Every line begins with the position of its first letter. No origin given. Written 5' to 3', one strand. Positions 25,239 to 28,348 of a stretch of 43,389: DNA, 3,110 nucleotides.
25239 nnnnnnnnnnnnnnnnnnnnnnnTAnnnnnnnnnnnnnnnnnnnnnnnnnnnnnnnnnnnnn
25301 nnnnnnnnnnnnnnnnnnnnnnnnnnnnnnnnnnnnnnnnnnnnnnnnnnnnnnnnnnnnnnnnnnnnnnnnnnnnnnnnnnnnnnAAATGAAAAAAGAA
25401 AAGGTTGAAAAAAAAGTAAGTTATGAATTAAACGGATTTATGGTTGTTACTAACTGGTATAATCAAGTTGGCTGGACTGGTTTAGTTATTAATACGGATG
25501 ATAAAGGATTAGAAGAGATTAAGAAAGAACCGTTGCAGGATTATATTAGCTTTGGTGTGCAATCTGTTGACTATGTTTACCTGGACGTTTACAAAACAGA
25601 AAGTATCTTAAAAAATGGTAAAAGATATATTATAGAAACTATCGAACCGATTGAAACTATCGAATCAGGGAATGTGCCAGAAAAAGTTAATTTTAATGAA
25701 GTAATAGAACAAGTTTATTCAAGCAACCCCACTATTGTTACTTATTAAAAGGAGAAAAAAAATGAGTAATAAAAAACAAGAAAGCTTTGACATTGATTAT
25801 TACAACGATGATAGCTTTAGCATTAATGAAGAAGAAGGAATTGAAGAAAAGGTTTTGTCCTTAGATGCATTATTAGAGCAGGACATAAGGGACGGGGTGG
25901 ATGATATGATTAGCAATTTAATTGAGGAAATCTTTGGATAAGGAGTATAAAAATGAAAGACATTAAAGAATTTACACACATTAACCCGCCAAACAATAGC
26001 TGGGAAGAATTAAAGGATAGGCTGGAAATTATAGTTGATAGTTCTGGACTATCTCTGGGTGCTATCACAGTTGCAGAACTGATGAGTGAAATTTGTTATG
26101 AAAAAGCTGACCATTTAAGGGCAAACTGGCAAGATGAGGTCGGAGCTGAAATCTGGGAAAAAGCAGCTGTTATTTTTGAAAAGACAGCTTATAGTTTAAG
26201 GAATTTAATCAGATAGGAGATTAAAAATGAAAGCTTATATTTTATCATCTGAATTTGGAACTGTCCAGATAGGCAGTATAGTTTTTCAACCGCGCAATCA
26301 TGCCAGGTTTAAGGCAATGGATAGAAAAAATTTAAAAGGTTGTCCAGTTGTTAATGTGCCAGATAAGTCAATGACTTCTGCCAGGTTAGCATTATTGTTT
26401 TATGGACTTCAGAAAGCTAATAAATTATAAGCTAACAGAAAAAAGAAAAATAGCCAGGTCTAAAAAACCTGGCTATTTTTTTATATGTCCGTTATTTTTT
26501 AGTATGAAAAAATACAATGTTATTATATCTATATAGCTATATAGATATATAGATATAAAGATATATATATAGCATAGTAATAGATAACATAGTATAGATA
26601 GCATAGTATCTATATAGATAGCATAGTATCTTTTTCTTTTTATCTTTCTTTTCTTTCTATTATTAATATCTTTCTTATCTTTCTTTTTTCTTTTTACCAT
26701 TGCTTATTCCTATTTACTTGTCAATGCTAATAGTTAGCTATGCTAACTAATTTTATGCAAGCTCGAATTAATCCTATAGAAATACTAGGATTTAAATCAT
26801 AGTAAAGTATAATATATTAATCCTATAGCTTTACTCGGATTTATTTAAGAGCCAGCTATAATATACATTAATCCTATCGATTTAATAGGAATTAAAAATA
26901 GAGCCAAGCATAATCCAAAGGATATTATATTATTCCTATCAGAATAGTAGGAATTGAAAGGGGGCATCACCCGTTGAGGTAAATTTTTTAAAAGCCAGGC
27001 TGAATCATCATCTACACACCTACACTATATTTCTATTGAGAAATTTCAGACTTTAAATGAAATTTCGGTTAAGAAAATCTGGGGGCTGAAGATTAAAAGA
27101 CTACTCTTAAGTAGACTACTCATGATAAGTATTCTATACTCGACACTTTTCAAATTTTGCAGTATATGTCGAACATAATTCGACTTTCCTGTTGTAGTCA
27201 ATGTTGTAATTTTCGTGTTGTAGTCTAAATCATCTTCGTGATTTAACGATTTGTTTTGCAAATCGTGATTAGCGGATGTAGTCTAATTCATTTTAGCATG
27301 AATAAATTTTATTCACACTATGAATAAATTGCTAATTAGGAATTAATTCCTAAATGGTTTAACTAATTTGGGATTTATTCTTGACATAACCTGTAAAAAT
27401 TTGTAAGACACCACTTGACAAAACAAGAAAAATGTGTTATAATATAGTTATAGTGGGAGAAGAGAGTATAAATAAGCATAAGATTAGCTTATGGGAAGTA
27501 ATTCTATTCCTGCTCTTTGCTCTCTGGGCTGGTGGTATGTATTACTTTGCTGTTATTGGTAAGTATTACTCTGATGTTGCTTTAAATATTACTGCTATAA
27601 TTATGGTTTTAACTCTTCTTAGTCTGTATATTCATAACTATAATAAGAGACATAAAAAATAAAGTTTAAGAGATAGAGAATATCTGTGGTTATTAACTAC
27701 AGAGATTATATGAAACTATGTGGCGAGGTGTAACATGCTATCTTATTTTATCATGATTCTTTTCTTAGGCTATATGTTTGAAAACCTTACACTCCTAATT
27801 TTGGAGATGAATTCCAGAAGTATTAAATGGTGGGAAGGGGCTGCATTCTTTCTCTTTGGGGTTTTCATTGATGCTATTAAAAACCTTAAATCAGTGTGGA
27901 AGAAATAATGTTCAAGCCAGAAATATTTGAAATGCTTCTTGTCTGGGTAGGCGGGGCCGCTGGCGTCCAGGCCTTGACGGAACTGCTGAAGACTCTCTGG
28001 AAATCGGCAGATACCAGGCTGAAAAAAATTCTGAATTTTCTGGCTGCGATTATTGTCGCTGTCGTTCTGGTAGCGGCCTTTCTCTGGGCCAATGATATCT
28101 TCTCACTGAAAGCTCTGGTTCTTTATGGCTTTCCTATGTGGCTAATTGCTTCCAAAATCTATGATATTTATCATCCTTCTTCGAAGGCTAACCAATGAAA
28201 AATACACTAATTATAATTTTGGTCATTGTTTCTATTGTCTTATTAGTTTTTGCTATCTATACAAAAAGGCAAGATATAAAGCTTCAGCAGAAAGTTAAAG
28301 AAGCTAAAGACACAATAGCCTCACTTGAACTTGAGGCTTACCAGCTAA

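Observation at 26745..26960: Phased tandem array of four ~50-bp units, each a TATAAT-like box plus a 23-nt hairpin plus a T-rich tail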

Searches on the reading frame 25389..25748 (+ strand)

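Call 13: search_protein_families(library=phrogs, proteins=[window:25389-25748:+], max_evalue=0.01)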
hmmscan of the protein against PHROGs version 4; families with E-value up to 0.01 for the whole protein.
window:25389-25748:+ (119 aa): 0 families

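Call 17: search_protein_families(library=pfam, proteins=[window:25389-25748:+], max_evalue=0.05)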
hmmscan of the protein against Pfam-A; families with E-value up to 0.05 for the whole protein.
window:25389-25748:+ (119 aa): 1 family
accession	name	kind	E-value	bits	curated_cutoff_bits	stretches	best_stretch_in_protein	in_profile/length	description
PF06115.17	DUF956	-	0.01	16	26.9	1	19-85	13-75/117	Domain of unknown function (DUF956)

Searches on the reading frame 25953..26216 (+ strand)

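Call 13: search_protein_families(library=phrogs, proteins=[window:25953-26216:+], max_evalue=0.01)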
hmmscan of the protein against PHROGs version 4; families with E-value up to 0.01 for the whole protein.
window:25953-26216:+ (87 aa): 0 families

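Call 17: search_protein_families(library=pfam, proteins=[window:25953-26216:+], max_evalue=0.05)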
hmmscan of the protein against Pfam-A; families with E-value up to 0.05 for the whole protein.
window:25953-26216:+ (87 aa): 1 family
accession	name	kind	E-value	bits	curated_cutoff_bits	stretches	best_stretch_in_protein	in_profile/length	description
PF24599.1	DUF7621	-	0.021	15.2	27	1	21-63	30-70/79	Family of unknown function (DUF7621)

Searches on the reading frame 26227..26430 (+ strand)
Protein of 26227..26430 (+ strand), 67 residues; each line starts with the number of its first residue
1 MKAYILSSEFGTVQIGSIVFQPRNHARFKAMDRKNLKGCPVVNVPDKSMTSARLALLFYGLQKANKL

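Call 13: search_protein_families(library=phrogs, proteins=[window:26227-26430:+], max_evalue=0.01)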
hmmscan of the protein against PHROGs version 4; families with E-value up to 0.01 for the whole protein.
window:26227-26430:+ (67 aa): 0 families

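Call 17: search_protein_families(library=pfam, proteins=[window:26227-26430:+], max_evalue=0.05)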
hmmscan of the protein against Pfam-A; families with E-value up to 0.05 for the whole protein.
window:26227-26430:+ (67 aa): 0 families

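Call 78: find_homologous_proteins(query=window:26227-26430:+, max_evalue=0.01)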
Query window:26227-26430:+ (67 aa): 5 proteins with E <= 0.01 among 5 candidates.
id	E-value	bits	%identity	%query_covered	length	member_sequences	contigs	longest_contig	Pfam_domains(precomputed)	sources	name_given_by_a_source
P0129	3.2e-35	136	99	100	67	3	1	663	-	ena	-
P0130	2.6e-31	124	91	100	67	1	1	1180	-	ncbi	-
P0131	1.3e-26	109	81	100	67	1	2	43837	-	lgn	-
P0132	1.4e-9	55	66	84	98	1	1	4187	-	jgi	jgi:hypothetical protein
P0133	3.3e-7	48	55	84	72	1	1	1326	-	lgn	-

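Call 84: predict_structure(alignment_id=A3)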
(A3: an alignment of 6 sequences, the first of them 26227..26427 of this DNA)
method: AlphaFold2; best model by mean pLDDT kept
length: 67 residues; sequences in the alignment: 6
mean_pLDDT: 77.4   pTM: 0.60
mean pLDDT of the five models: 77.4, 70.4, 70.0, 63.7, 61.7
residues with pLDDT >= 90: 0; 70-90: 54; 50-70: 12; < 50: 1
segments of 3 or more residues with pLDDT < 50: none
pLDDT, mean of each block of 10 residues (from residue 1): 80 84 70 72 83 81 68
secondary structure, 60 per line:
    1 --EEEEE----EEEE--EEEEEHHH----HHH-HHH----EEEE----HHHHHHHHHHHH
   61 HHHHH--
elements in order: E3-7 E12-15 E18-22 E41-44 H49-65

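Call 87: fold_search(model_id=the predicted structure, library=pdb)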
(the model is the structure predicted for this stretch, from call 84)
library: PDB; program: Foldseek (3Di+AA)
matches with E <= 10: 100; with E <= 0.001: 0
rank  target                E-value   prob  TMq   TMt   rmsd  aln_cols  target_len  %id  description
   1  1oql_A                2.1e-01  0.51  0.38  0.13   4.4        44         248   16  Mistletoe Lectin I from Viscum album complexed with galactose (released 2003-07-01)
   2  4jkx_A                4.4e-01  0.30  0.37  0.12   4.7        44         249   11  Crystal structure Mistletoe Lectin I from Viscum album in complex with kinetin at 2.35 A resolution. (released 2014-05-21)
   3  9kx8_A                5.4e-01  0.38  0.38  0.12   3.1        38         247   18  Mistletoe Lectin I from Viscum album complexed with epimer form of lactose (released 2025-01-15)
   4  2oqa_A                6.2e-01  0.28  0.39  0.13   4.5        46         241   15  X-ray Sequence and Crystal Structure of Luffaculin 1, a Novel Type 1 Ribosome-inactivating Protein (released 2007-05-29)
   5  2rg9_A                6.2e-01  0.25  0.37  0.12   4.6        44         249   11  Crystal structure of viscum album mistletoe lectin I in native state at 1.95 A resolution, comparison of structure act (released 2008-10-07)
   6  1puu_A                6.6e-01  0.28  0.38  0.12   4.5        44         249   11  Mistletoe lectin I in complex with lactose (released 2004-06-25)
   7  1onk_A                8.1e-01  0.25  0.39  0.13   4.3        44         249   18  Mistletoe lectin I from viscum album (released 2004-02-28)
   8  1m2t_A                8.1e-01  0.21  0.37  0.12   4.6        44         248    9  Mistletoe Lectin I from Viscum album in Complex with Adenine Monophosphate. Crystal Structure at 1.9 A Resolution (released 2003-06-24)
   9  2oqa_B                8.7e-01  0.23  0.39  0.13   4.5        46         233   15  X-ray Sequence and Crystal Structure of Luffaculin 1, a Novel Type 1 Ribosome-inactivating Protein (released 2007-05-29)
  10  1pum_A                8.7e-01  0.21  0.38  0.12   4.6        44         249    9  Mistletoe lectin I in complex with galactose (released 2004-06-25)
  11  1nio                  9.9e-01  0.33  0.39  0.12   2.6        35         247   20  Crystal structure of beta-luffin, a ribosome inactivating protein at 2.0A resolution (released 2003-08-05)
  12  1ce7_A                1.6e+00  0.12  0.33  0.11   5.2        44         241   16  MISTLETOE LECTIN I FROM VISCUM ALBUM (released 2000-03-20)
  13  2mll_A                1.6e+00  0.12  0.33  0.11   5.2        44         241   16  MISTLETOE LECTIN I FROM VISCUM ALBUM (released 2000-03-20)
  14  4eb2_A                1.7e+00  0.15  0.38  0.12   4.6        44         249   11  Crystal structure Mistletoe Lectin I from Viscum album in complex with n-acetyl-d-glucosamine at 1.94 A resolution. (released 2013-03-27)
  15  1cf5_A                1.8e+00  0.15  0.39  0.13   4.5        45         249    9  BETA-MOMORCHARIN STRUCTURE AT 2.55 A (released 1999-06-07)
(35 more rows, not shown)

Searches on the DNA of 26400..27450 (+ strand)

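Call 4: search_dna_similar(query=window:26400-27450:+, collection=phages, mode=distant, max_rows=30)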
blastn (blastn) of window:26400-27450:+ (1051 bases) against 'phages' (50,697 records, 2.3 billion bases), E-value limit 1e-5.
No match.

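Call 76: search_rna_families(source=window, start=26430, end=27450, threshold=evalue, max_evalue=10, show_alignments=3)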
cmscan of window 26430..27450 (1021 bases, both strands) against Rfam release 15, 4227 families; matches with E-value up to 10: 19.
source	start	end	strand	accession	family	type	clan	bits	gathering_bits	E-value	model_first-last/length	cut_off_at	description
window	26430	26483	+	RF00506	Thr_leader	Cis-reg; leader;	-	30.9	55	0.0013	63-118/118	5'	Threonine operon leader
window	26443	26534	-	RF02449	ncr1015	Gene; sRNA;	-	27.7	60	0.15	1-121/121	no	Bacillus sRNA ncr1015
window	26439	26516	-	RF04312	trpB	Cis-reg;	-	24.8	59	0.63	1-107/107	no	trpB ncRNA motif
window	26446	26525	-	RF01480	rli52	Cis-reg;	-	24.2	70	0.46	1-95/95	no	Listeria sRNA rli52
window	26430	26484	+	RF02074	STnc240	Gene; sRNA;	-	23.4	55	0.85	19-77/77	5'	Enterobacterial sRNA STnc240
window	26430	26488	+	RF02058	STnc400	Gene;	-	19.4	80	0.64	70-125/125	5'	Gammaproteobacterial sRNA STnc400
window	26437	26521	-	RF00121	MicC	Gene; sRNA;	-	19.2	90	4.9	1-123/123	no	MicC RNA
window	26526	26572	-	RF04217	mir-297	Gene; miRNA;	-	19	90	2.5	1-71/71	no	mir-297 microRNA precursor family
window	26518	26565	+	RF04154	mir-1277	Gene; miRNA;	-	17.9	81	3.5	1-78/78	no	mir-1277 microRNA precursor family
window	26448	26548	-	RF04184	BTnc060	Gene; sRNA;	-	17.8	228.9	4.8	1-213/213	no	Bacteroides sRNA BTnc060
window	26979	27016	-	RF00274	SNORD57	Gene; snRNA; snoRNA; CD-box;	CL00058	17.1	47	2.1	1-72/72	no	Small nucleolar RNA SNORD57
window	26524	26555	+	RF04217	mir-297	Gene; miRNA;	-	16.9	90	7.9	22-53/71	no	mir-297 microRNA precursor family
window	26523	26558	-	RF04161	mir-3688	Gene; miRNA;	-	16.5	84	4.2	27-62/88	no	mir-3688 microRNA precursor family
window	26523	26558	+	RF04161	mir-3688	Gene; miRNA;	-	16.5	84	4.4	27-62/88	no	mir-3688 microRNA precursor family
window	26523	26558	+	RF04176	mir-3149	Gene; miRNA;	-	16.1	100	8.3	1-83/83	no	mir-3149 microRNA precursor family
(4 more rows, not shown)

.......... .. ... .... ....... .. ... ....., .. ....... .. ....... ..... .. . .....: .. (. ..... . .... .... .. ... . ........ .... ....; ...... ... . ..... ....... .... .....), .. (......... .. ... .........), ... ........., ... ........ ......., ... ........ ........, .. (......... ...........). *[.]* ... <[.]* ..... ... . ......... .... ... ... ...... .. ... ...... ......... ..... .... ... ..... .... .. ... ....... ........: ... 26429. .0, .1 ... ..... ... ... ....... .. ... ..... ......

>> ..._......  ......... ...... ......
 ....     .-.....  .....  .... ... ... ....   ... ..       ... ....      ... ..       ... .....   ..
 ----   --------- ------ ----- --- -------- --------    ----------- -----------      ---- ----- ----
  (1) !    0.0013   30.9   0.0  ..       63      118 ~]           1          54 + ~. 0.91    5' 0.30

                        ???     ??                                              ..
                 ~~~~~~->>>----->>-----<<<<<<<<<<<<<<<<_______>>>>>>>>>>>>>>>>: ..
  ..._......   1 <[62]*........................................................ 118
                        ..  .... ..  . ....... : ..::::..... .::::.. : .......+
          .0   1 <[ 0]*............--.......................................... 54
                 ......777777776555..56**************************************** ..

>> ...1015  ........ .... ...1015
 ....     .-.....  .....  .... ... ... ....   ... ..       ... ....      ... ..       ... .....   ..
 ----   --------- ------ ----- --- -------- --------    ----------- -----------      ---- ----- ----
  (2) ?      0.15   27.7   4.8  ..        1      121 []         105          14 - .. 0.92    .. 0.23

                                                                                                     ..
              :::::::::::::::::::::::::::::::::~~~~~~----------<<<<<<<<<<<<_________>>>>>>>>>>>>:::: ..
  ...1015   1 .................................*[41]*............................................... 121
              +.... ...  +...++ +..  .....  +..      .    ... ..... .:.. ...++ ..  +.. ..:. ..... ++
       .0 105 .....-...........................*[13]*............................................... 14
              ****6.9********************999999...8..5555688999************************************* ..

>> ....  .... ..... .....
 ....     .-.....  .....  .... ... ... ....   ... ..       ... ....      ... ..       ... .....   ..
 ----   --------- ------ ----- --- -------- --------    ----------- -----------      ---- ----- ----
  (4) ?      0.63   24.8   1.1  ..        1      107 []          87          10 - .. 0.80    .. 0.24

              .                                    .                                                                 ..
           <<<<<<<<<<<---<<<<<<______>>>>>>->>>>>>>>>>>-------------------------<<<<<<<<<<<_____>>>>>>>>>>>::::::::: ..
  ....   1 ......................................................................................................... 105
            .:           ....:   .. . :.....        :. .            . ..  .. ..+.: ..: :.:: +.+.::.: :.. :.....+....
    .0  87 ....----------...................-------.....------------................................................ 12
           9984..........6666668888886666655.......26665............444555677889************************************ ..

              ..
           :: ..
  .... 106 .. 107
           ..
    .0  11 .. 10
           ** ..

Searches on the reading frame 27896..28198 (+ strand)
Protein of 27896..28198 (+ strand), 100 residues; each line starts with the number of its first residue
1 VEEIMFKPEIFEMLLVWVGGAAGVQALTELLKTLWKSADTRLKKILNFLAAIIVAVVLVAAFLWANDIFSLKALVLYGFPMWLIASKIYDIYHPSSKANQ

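Call 13: search_protein_families(library=phrogs, proteins=[window:27896-28198:+], max_evalue=0.01)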
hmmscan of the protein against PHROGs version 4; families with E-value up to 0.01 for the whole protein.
window:27896-28198:+ (100 aa): 1 family
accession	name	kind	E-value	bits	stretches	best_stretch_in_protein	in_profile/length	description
phrog_1299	-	lysis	0.0059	17.4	1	20-98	13-86/100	holin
